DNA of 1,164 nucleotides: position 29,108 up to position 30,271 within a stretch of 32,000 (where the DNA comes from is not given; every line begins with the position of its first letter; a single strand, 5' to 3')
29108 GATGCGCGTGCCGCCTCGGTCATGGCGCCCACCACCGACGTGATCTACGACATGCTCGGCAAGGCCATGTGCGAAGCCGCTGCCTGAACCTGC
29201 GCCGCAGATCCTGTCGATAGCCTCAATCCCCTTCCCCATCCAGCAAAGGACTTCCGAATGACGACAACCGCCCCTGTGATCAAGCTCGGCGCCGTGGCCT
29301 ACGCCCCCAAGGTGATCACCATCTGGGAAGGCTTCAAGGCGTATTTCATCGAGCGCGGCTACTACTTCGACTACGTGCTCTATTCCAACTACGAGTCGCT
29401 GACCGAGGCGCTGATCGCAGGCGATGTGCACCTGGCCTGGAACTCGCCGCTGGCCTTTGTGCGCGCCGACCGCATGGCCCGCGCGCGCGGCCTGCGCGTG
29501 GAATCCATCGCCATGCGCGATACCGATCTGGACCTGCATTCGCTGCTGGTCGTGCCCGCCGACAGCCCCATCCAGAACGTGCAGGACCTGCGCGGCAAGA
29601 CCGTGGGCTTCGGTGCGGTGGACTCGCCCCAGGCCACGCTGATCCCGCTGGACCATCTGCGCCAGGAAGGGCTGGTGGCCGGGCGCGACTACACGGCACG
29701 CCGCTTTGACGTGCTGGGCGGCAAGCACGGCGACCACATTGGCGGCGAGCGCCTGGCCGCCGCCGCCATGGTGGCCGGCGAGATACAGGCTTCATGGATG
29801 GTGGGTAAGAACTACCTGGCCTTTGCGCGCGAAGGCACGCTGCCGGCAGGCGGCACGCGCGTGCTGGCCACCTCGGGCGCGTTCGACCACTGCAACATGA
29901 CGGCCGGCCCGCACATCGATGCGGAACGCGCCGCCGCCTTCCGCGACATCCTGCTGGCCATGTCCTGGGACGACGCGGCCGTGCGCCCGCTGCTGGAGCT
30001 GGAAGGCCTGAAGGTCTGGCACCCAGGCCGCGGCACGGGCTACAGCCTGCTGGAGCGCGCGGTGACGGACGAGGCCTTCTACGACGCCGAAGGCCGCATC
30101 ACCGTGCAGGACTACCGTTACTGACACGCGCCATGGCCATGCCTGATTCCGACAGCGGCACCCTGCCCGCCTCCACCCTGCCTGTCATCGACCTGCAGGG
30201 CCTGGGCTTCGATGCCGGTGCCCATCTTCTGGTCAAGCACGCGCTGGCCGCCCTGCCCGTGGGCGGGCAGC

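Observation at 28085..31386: Uncharacterised three-gene putative oxygenase operon: ACAD-fold flavoprotein + leaderless PhnD-like protein + TusA-like/diiron fusion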

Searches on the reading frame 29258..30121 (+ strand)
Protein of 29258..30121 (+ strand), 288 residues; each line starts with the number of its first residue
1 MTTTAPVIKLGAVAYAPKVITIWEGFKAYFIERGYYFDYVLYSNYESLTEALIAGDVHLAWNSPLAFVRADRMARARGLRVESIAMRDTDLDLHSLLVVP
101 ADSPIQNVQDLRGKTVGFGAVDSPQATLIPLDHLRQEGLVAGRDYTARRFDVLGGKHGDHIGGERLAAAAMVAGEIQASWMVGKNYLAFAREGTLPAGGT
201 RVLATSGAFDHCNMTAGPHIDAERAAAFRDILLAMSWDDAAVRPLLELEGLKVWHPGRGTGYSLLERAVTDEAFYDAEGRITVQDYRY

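Call 3: search_protein_families(library=pfam, proteins=[window:29258-30121:+], max_evalue=0.1)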
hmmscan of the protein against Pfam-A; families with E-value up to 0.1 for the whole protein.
window:29258-30121:+ (288 aa): 2 families
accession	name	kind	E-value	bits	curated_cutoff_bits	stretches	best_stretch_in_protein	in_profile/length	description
PF12974.12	Phosphonate-bd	-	2.4e-32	112.7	27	1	22-250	15-230/242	ABC transporter, phosphonate, periplasmic substrate-binding protein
PF09084.16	NMT1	-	7.3e-07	29.7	20.5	1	27-129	13-107/216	NMT1/THI5 like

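Call 4: search_protein_families(library=ncbifam, proteins=[window:29258-30121:+], max_evalue=0.1)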
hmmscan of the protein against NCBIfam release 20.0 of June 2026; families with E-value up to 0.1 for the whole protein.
window:29258-30121:+ (288 aa): 8 families
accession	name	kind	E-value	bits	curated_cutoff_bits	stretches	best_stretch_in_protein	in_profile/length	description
NF049985.1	SBP_like_Rv1680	exception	4.2e-61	207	400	1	10-272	5-262/268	Rv1680 family SBP-like protein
TIGR01098.1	3A0109s03R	subfamily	9.5e-17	61.3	112.05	1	20-140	47-167/253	phosphate/phosphite/phosphonate ABC transporter substrate-binding protein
TIGR03431.1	PhnD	equivalog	4.9e-14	52.4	261.1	1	40-139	64-161/288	phosphonate ABC transporter substrate-binding protein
TIGR04553.1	ABC_peri_selen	hypoth_equivalog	2.4e-11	43.5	250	1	37-267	34-257/266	putative selenate ABC transporter substrate-binding protein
TIGR01728.1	SsuA_fam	subfamily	1.5e-06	27.7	163.5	1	38-138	33-126/290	aliphatic sulfonate ABC transporter substrate-binding protein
TIGR02122.1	TRAP_TAXI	subfamily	5.1e-05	22.3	84.35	1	97-126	125-154/320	TAXI family TRAP transporter solute-binding subunit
NF040750.1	tetrathio_HK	equivalog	0.00021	20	750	1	46-147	48-151/555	tetrathionate respiration histidine kinase TtrS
NF008588.0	PRK11553.1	subfamily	0.028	13.4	299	1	96-139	112-153/319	aliphatic sulfonate ABC transporter substrate-binding protein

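Call 11: search_solved_structures(query=window:29258-30121:+, max_evalue=0.01)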
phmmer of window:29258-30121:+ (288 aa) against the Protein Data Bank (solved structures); distinct sequences matched with E-value up to 0.01: 4.
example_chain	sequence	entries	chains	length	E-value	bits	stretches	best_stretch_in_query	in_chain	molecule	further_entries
5jvb_A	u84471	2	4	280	5e-08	36.1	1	25-244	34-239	Phosphonate ABC transporter, periplasmic phosphonate-binding protein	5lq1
5o2j_A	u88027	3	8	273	4.5e-05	26.4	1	39-233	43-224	Probable phosphite transport system-binding protein PtxB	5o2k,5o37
7s6g_A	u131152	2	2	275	0.00022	24.2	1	38-151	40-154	Phosphonate ABC type transporter/ substrate binding component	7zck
5lv1_A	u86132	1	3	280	0.0028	20.5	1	17-147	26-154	PtxB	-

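Call 61: search_solved_structures(query=A6, max_evalue=0.001, show_alignments=4)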
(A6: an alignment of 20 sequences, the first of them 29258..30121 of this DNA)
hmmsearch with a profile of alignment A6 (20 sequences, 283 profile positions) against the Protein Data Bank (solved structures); distinct sequences matched with E-value up to 0.001: 6.
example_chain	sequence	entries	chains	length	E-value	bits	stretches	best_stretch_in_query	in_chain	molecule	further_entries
5o2j_A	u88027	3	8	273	2.7e-14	56.2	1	23-240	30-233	Probable phosphite transport system-binding protein PtxB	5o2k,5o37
5jvb_A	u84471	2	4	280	2.8e-14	56.2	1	14-232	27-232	Phosphonate ABC transporter, periplasmic phosphonate-binding protein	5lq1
7s6g_A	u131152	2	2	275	8.9e-12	48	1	31-263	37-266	Phosphonate ABC type transporter/ substrate binding component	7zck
5lv1_A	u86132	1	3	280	6.8e-11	45.1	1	14-233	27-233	PtxB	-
5lq5_A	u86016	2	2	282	2.5e-06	30.1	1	27-258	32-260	Putative phosphonate binding protein for ABC transporter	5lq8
5ub3_A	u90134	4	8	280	1.7e-05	27.3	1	83-266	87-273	Phosphate-binding protein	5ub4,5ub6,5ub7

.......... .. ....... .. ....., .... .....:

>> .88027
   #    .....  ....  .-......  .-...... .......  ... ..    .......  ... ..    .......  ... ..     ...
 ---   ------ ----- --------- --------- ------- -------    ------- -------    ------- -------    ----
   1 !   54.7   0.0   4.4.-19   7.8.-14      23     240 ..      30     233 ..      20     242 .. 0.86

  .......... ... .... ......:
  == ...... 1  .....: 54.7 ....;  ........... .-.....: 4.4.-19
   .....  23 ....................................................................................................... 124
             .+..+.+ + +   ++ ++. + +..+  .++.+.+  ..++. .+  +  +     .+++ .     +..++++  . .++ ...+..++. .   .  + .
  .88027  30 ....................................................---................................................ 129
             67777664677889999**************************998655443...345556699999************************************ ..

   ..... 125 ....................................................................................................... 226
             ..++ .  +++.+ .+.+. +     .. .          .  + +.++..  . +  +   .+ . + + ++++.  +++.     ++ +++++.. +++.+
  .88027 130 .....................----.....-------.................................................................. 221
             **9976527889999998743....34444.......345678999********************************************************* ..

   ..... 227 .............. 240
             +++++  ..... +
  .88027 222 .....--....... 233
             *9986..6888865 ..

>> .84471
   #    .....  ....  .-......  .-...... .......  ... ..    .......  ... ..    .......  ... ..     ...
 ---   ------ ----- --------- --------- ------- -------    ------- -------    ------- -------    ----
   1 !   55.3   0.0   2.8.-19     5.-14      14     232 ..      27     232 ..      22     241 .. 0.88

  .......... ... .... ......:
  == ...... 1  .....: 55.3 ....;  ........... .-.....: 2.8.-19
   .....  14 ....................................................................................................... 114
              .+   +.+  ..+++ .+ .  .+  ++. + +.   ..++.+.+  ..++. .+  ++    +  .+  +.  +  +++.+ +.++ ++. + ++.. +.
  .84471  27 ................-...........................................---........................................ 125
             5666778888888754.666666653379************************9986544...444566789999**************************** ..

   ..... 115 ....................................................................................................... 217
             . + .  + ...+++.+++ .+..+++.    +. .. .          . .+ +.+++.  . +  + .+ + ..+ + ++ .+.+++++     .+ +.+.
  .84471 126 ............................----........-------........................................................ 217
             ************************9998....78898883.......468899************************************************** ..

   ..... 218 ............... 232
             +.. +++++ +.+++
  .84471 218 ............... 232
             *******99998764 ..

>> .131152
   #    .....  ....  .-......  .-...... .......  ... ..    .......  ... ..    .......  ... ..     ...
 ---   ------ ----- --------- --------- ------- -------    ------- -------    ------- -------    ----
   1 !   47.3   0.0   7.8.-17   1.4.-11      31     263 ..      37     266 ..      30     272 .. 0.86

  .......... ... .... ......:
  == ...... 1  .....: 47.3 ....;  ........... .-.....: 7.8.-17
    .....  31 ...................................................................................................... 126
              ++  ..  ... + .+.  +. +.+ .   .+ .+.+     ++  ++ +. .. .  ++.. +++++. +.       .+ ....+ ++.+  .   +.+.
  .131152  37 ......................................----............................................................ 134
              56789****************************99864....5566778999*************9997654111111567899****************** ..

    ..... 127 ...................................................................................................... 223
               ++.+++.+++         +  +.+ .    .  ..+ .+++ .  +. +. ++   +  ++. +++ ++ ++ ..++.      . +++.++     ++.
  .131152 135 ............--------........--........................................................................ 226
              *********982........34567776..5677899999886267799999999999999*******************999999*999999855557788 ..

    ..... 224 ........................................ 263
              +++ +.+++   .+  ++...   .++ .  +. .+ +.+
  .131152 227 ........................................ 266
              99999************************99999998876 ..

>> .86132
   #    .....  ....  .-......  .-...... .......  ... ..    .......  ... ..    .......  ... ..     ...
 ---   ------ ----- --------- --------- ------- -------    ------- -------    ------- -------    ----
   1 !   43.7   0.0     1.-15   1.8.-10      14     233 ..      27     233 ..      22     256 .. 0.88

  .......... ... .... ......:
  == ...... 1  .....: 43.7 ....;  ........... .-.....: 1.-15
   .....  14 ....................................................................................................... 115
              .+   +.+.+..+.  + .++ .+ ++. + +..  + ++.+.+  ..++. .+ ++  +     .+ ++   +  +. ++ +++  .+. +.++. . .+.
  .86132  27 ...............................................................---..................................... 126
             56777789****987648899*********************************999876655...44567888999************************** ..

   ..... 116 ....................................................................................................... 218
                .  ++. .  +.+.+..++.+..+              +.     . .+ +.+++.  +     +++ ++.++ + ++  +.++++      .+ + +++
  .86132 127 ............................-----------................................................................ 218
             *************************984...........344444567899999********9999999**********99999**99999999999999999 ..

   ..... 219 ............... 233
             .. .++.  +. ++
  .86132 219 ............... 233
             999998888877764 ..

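Call 82: predict_structure(protein=window:29258-30121:+)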
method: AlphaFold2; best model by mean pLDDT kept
length: 288 residues; sequences in the alignment: 1
mean_pLDDT: 33.3   pTM: 0.20
mean pLDDT of the five models: 33.3, 31.7, 31.6, 31.3, 30.6
residues with pLDDT >= 90: 0; 70-90: 0; 50-70: 0; < 50: 288
segments of 3 or more residues with pLDDT < 50: 1-288
pLDDT, mean of each block of 10 residues (from residue 1): 26 27 30 27 33 32 35 37 28 34 41 33 36 41 28 28 37 39 39 34 30 27 36 34 33 29 36 43 33
secondary structure, 60 per line:
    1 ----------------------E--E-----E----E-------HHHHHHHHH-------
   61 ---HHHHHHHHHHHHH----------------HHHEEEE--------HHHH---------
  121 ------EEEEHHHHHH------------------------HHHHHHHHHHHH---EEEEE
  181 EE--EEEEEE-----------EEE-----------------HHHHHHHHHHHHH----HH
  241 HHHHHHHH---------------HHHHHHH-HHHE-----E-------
elements in order: H45-53 H64-76 E96-99 H108-111 E127-130 H131-136 H161-172 E176-182 E185-190 E202-204 H222-234 H239-248 H264-270
